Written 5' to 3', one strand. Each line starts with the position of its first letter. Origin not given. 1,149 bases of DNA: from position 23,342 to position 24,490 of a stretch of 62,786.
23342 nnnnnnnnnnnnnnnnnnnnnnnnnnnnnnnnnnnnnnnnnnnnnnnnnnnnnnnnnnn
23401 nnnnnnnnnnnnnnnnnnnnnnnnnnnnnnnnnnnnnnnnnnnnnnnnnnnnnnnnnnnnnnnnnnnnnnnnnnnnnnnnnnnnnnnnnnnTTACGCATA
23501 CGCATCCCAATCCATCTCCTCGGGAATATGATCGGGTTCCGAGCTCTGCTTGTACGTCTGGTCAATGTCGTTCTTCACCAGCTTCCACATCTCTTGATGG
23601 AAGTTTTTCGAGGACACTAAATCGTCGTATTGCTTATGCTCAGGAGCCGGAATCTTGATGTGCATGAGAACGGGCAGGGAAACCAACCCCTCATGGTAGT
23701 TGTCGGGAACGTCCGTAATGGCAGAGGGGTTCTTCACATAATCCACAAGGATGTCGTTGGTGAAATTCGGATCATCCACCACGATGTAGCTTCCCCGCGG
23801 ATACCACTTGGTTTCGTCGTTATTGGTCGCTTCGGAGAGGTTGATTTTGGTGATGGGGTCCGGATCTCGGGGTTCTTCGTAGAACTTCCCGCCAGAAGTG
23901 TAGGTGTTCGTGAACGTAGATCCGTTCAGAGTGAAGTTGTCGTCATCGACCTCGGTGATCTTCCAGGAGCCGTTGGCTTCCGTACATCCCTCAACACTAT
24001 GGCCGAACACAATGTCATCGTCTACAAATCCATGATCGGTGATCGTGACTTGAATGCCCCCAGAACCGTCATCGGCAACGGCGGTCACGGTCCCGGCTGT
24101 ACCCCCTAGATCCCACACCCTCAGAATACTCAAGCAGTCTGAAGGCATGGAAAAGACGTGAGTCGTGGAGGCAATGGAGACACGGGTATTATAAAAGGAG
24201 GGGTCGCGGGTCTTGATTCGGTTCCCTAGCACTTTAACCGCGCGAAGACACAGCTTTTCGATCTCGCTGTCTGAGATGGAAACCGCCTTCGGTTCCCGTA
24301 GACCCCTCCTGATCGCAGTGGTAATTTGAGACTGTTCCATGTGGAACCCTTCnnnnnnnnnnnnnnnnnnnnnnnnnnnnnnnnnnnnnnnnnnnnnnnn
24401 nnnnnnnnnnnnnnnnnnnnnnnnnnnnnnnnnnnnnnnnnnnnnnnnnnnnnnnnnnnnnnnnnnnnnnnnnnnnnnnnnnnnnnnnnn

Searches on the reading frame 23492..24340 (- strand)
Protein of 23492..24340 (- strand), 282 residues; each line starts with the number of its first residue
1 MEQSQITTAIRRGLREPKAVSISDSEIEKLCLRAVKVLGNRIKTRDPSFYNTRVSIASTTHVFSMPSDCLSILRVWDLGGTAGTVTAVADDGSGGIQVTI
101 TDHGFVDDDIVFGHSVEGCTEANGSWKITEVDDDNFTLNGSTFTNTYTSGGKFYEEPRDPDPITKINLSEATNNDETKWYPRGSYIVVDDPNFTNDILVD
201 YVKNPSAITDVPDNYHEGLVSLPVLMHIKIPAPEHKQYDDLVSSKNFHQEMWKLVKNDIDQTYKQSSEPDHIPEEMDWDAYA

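Call 93: search_protein_families(library=pfam, proteins=[window:23492-24340:-], max_evalue=0.001)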
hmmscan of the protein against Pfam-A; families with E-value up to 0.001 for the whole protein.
window:23492-24340:- (282 aa): 2 families
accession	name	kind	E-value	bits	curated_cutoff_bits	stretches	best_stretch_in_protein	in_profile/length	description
PF16190.11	E1_FCCH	-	7e-06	26.5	29.5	1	101-155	12-68/70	Ubiquitin-activating enzyme E1 FCCH domain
PF24175.2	SU10_adaptor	-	5.7e-05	24.1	27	0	5-91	5-84/194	SU10 adaptor protein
